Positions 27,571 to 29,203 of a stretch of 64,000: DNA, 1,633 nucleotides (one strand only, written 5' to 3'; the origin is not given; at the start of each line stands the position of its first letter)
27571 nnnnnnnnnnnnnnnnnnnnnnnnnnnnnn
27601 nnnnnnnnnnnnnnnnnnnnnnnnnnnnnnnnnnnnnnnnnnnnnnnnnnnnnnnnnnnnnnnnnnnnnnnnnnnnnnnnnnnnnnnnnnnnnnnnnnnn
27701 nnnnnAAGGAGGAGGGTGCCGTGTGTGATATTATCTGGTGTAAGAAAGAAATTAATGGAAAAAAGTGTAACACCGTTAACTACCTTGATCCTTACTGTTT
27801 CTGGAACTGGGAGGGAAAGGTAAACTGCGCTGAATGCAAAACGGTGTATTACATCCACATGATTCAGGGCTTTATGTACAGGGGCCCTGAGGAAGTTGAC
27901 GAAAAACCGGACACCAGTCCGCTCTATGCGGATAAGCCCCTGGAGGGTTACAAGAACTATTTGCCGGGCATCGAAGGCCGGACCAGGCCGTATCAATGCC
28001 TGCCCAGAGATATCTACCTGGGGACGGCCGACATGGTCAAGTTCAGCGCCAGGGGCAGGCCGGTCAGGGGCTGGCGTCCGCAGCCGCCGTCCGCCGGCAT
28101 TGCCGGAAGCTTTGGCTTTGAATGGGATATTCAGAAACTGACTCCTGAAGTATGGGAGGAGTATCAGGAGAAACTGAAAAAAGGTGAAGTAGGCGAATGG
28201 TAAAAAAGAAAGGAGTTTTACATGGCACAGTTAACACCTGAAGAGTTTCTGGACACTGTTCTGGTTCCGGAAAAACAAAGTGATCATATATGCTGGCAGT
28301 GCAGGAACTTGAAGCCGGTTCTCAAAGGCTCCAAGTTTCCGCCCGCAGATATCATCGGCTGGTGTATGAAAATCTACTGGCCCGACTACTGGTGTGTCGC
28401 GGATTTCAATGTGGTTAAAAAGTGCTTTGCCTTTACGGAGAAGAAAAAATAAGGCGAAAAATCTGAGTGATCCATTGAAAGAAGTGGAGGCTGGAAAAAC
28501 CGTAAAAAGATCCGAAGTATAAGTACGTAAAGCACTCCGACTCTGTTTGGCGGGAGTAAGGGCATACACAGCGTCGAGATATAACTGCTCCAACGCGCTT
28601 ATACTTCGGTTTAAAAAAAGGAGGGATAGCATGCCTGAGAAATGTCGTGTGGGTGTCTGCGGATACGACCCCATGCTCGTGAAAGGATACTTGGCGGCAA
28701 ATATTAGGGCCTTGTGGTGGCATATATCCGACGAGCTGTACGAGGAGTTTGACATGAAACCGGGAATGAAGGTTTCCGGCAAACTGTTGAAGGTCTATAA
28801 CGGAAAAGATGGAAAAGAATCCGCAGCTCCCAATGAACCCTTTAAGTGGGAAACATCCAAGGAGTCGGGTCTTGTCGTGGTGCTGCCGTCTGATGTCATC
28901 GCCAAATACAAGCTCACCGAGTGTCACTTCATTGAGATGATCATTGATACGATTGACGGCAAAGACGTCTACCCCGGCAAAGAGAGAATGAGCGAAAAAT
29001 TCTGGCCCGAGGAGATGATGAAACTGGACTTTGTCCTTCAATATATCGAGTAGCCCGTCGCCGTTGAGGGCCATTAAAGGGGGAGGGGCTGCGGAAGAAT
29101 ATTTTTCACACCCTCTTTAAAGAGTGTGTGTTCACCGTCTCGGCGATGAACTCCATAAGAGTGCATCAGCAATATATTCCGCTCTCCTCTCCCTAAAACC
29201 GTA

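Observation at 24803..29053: Five-gene module of two extended family III CoA-transferase paralogues and three small Cys/Trp-rich proteins of no recognisable family, beside a PAS-PAS-GAF sigma-54 activator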

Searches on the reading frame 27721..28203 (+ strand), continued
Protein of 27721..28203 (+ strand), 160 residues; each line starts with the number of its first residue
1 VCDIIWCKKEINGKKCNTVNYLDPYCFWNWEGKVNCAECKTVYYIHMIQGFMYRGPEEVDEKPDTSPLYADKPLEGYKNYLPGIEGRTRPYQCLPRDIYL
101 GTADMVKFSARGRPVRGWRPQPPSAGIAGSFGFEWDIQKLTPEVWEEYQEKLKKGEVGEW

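Call 69: search_protein_families(library=pfam, proteins=[L073:3645-4646:-, L073:4553-5419:-, L073:5422-6609:-, L073:13870-15111:+, L073:15897-16991:+, L073:16988-17791:+, L033:3630-5261:-, L033:5925-6773:+, L033:13331-14869:+, L033:14891-16861:-], max_evalue=0.0001)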
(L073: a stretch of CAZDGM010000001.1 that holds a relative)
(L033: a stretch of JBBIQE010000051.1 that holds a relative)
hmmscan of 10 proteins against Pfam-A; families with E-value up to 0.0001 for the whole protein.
L073:3645-4646:- (333 aa): 1 family
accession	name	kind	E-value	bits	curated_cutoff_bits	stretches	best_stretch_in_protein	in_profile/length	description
PF02653.21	BPD_transp_2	-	7.9e-29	101.1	26.8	1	44-290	2-250/269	Branched-chain amino acid transport system / permease component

L073:4553-5419:- (288 aa): 1 family
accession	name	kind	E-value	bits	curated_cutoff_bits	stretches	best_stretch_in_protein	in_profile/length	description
PF02653.21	BPD_transp_2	-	1.3e-23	83.9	26.8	1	8-271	2-268/269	Branched-chain amino acid transport system / permease component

L073:5422-6609:- (395 aa): 3 families
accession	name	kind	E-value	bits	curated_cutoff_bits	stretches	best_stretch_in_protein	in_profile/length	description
PF13458.12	Peripla_BP_6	-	1.1e-51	176.9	31.7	1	31-361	2-326/343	Periplasmic binding protein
PF01094.35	ANF_receptor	-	1.9e-16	60.5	25.4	1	53-374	5-351/353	Receptor family ligand binding region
PF13433.12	Peripla_BP_5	-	1.2e-12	48.1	27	1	31-109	1-79/363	Periplasmic binding protein domain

L073:13870-15111:+ (413 aa): 0 families

L073:15897-16991:+ (364 aa): 3 families
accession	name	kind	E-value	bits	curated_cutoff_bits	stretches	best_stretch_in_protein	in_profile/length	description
PF07724.20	AAA_2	-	1.6e-19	71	27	1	93-267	2-165/166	AAA domain (Cdc48 subfamily)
PF00004.35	AAA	-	7.8e-11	43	21.2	1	97-235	1-124/131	ATPase family associated with various cellular activities (AAA)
PF10431.15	ClpB_D2-small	-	5.2e-08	33.2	21.9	1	274-344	1-67/81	C-terminal, D2-small domain, of ClpB protein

L073:16988-17791:+ (267 aa): 0 families

L033:3630-5261:- (543 aa): 0 families

L033:5925-6773:+ (282 aa): 3 families
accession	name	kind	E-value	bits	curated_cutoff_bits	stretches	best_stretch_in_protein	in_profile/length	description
PF01614.24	IclR_C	-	5e-49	166.6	24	1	99-269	4-173/174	Bacterial transcriptional regulator IclR C-terminal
PF09339.16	HTH_IclR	-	1.2e-17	63.9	22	1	29-79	1-51/52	IclR helix-turn-helix domain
PF01047.28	MarR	-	9.7e-06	25.8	24.6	1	42-86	13-57/59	MarR family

L033:13331-14869:+ (512 aa): 0 families

L033:14891-16861:- (656 aa): 0 families

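Call 70: search_protein_families(library=padloc, proteins=[window:27721-28203:+, L001:10741-11037:+, L001:11685-12959:+], max_evalue=0.01)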
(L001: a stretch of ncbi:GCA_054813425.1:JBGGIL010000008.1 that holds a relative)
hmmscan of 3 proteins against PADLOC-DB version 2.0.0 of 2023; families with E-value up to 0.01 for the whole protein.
window:27721-28203:+ (160 aa): 0 families

L001:10741-11037:+ (98 aa): 0 families

L001:11685-12959:+ (424 aa): 0 families

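Call 73: find_encoding_contigs(protein=P0243, flank=10000, max_places=2)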
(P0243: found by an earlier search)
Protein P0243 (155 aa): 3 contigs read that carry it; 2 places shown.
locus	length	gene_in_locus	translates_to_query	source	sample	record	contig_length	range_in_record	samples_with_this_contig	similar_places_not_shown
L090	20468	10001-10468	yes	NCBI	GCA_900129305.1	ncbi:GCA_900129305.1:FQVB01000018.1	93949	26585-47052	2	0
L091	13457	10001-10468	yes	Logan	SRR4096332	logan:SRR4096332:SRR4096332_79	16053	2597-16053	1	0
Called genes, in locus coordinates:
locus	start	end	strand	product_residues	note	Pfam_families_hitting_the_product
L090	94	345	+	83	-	PF00462:Glutaredoxin, PF13409:GST_N_2 (weak)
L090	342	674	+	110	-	PF02943:FeThRed_B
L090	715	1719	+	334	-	PF01207:Dus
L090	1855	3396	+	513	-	PF08668:HDOD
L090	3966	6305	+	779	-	PF00989:PAS (faint), PF08448:PAS_4 (faint), PF13188:PAS_8 (faint), PF00158:Sigma54_activat, PF14532:Sigma54_activ_2, PF07728:AAA_5 (weak), PF25601:AAA_lid_14, PF02954:HTH_8, +2 more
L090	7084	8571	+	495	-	PF02515:CoA_transf_3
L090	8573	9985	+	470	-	PF02515:CoA_transf_3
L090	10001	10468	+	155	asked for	-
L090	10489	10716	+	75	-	-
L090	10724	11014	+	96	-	-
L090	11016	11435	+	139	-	-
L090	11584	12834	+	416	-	PF00753:Lactamase_B, PF23023:Anti-Pycsar_Apyc1 (weak), PF12706:Lactamase_B_2 (weak), PF13429:TPR_15 (weak), PF07719:TPR_2 (faint), PF00515:TPR_1 (faint), PF24575:TPR_Slam (weak), PF13432:TPR_16 (weak), +1 more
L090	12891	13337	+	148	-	PF00072:Response_reg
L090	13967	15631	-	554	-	PF02730:AFOR_N, PF01314:AFOR_C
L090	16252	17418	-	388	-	PF00465:Fe-ADH, PF13685:Fe-ADH_2 (weak), PF25137:ADH_Fe_C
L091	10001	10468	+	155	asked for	-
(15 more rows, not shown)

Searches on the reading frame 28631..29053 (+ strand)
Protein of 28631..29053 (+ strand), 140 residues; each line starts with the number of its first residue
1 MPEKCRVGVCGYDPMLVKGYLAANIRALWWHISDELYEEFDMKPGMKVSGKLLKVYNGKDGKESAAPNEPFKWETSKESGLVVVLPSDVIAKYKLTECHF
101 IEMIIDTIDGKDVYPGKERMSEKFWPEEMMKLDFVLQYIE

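Call 5: search_protein_families(library=pfam, proteins=[window:28631-29053:+], max_evalue=0.01)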
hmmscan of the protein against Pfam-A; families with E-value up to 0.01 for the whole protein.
window:28631-29053:+ (140 aa): 0 families

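Call 7: search_protein_families(library=ncbifam, proteins=[window:28631-29053:+], max_evalue=0.1)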
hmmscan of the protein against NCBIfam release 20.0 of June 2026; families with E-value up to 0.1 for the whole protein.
window:28631-29053:+ (140 aa): 0 families

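Call 31: find_homologous_proteins(query=window:28631-29053:+, max_evalue=0.001)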
Query window:28631-29053:+ (140 aa): 535 proteins with E <= 0.001 among 543 candidates; the best 120 are listed.
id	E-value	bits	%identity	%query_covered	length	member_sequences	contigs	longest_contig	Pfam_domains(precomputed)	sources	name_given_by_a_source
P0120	1.2e-87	309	95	100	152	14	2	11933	-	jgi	jgi:hypothetical protein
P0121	1.9e-86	305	94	100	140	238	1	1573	-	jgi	-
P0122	1.4e-82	293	92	100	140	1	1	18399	-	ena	-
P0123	2.8e-82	292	89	100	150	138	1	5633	-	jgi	jgi:hypothetical protein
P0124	1.3e-81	289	90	100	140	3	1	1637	-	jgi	-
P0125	8.3e-79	280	85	100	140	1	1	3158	-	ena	-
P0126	8.9e-79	280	85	100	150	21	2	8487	-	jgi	jgi:hypothetical protein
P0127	1.4e-77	276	90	96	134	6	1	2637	-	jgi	-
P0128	5.7e-74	265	81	100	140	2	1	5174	-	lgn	-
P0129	9.2e-74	264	79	100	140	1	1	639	-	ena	-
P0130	1.2e-72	260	79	100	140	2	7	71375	-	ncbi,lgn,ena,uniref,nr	ncbi:MAG: hypothetical protein ABIK98_01575 [Pseudomonadota bacterium]|uniref:Uncharacterized protei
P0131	2.6e-72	259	79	100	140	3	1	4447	-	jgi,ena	-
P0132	3.4e-72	259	79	100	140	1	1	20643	-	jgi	jgi:hypothetical protein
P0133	3.9e-71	256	78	99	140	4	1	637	-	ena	-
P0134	1.1e-70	254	76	100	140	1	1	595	-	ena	-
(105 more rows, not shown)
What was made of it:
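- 28631..29053 (+): Subunit E: 140-aa orphan protein; N-terminal Cys pair (C5, C10) plus a small beta-barrel. 535 homologue clusters, all 'hypothetical' among those listed (call 31).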

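Call 42: predict_structure(alignment_id=A3)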
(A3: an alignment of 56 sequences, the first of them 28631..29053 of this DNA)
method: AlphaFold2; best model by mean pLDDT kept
length: 140 residues; sequences in the alignment: 56
mean_pLDDT: 92.0   pTM: 0.85
mean pLDDT of the five models: 92.0, 89.7, 89.0, 88.4, 84.5
residues with pLDDT >= 90: 106; 70-90: 29; 50-70: 5; < 50: 0
segments of 3 or more residues with pLDDT < 50: none
pLDDT, mean of each block of 10 residues (from residue 1): 91 85 89 95 98 96 96 96 95 93 97 88 92 78
secondary structure, 60 per line:
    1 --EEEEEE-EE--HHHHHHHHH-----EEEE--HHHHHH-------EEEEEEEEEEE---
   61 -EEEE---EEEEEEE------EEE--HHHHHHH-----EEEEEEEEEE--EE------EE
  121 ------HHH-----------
elements in order: E3-8 H14-22 E28-31 H34-39 E47-57 E62-65 E69-75 E82-84 H87-93 E99-108
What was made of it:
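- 28631..29053 (+): AF2 pLDDT 92.0, pTM 0.85 (call 42).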

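Call 45: fold_search(model_id=the predicted structure, library=pdb)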
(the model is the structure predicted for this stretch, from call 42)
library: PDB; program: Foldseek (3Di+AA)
matches with E <= 10: 421; with E <= 0.001: 0
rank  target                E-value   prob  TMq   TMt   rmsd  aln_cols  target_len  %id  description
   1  2glw_MODEL_1_A        1.2e-01  0.97  0.41  0.58   2.9        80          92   14  The solution structure of PHS018 from pyrococcus horikoshii (released 2006-12-05)
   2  2h6l_A                1.4e-01  0.05  0.16  0.16  14.9       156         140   12  X-Ray Crystal Structure of the Metal-containing Protein AF0104 from Archaeoglobus fulgidus. Northeast Structural Genom (released 2006-07-25)
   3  5aos                  2.0e-01  0.33  0.23  0.30   8.5       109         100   13  Structure of a novel carbohydrate binding module from Ruminococcus flavefaciens FD-1 endoglucanase Cel5A solved at the A (released 2016-06-29)
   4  8rex_A                2.2e-01  0.06  0.17  0.13  15.8       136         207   11  CryoEM structure of mouse GARP-lTGFbeta1 in complex with a Fab fragment derived from an activating antibody. (released 2025-06-25)
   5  3hwu                  2.8e-01  0.04  0.15  0.14  14.6       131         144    8  Crystal structure of Putative DNA-binding protein (YP_299413.1) from Ralstonia eutrophA JMP134 at 1.30 A resolution (released 2009-06-30)
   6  8db5_A                3.2e-01  0.03  0.12  0.11  13.0       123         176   10  Crystal structure of the GDP-D-glycero-4-keto-d-lyxo-heptose-3,5-epimerase from Campylobacter jejuni, serotype HS:15 (released 2022-06-22)
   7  5aot                  3.4e-01  0.25  0.23  0.30   8.5       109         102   13  Very high resolution structure of a novel carbohydrate binding module from Ruminococcus flavefaciens FD-1 endoglucanase  (released 2016-06-22)
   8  3rzg_A                3.4e-01  0.02  0.11  0.09  17.1       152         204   14  Duplex Interrogation by a Direct DNA Repair Protein in the Search of Damage (released 2012-06-06)
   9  5fu4_B                3.6e-01  0.38  0.24  0.33   5.8        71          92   18  The complexity of the Ruminococcus flavefaciens cellulosome reflects an expansion in glycan recognition (released 2016-06-22)
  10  5fu2_B                4.5e-01  0.23  0.23  0.31   8.6       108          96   13  The complexity of the Ruminococcus flavefaciens cellulosome reflects an expansion in glycan recognition (released 2016-06-22)
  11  5fu3_B                4.5e-01  0.15  0.23  0.31  13.1       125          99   12  The complexity of the Ruminococcus flavefaciens cellulosome reflects an expansion in glycan recognition (released 2016-06-22)
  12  4yci_B                4.8e-01  0.03  0.15  0.12  11.9       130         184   13  non-latent pro-bone morphogenetic protein 9 (released 2015-03-04)
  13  2hev_F                5.4e-01  0.06  0.20  0.21  11.8       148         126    9  Crystal structure of the complex between OX40L and OX40 (released 2006-08-29)
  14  5fu4_A                5.7e-01  0.20  0.23  0.33   9.0       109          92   13  The complexity of the Ruminococcus flavefaciens cellulosome reflects an expansion in glycan recognition (released 2016-06-22)
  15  5fu2_A                5.7e-01  0.06  0.18  0.22  11.2        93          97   15  The complexity of the Ruminococcus flavefaciens cellulosome reflects an expansion in glycan recognition (released 2016-06-22)
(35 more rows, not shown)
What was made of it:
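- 28631..29053 (+): Best Foldseek hit is 2glw (PhS018): probability 0.97, E 0.12, target TM 0.58 (call 45).
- On Cradle-loop barrel (subunit E): 2glw: probability 0.97 but E 0.12; TM 0.41 (query) and 0.58 (target) (call 45).
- Closest known: PhS018 / cradle-loop. Same: E's core barrel superposes on it: Foldseek probability 0.97, rmsd 2.9 A over 80 columns, target TM 0.58 (call 45).
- E's best structural match is a cradle-loop barrel (2glw, probability 0.97; call 45).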

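Call 62: search_protein_representatives(alignment_id=A3)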
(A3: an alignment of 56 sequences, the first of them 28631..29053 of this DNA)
Query: 56 sequences, 140 profile positions. Proteins with E-value up to 0.001 (for the whole library): 21; up to 1e-10: 18; up to 1e-30: 9. The best 21 are listed.
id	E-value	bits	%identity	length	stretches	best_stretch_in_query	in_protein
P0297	3.5e-61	221.3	-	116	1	25-140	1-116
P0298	2.9e-55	202.1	-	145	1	1-139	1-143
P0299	8.0e-48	178.0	-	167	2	1-112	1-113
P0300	9.1e-44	164.9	-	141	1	1-127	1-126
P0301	2.9e-41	156.8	-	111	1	1-80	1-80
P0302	1.7e-39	151.1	-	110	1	1-77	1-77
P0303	5.9e-37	142.8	-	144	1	1-139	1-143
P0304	3.7e-36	140.2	-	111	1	1-71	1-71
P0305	8.4e-34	132.6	-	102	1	1-75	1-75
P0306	1.5e-30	122.1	-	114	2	1-53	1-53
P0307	1.6e-27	112.2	-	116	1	1-92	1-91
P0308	7.5e-26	106.8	-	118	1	6-93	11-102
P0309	3.5e-24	101.4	-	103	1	1-75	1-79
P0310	2.3e-22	95.6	-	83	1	1-48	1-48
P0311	8.8e-21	90.4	-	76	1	71-140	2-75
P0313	6.5e-17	77.9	-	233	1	74-134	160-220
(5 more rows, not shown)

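Call 70: search_protein_families(library=padloc, proteins=[window:28631-29053:+], max_evalue=0.01)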
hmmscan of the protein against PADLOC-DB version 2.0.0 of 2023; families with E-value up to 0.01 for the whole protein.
window:28631-29053:+ (140 aa): 0 families
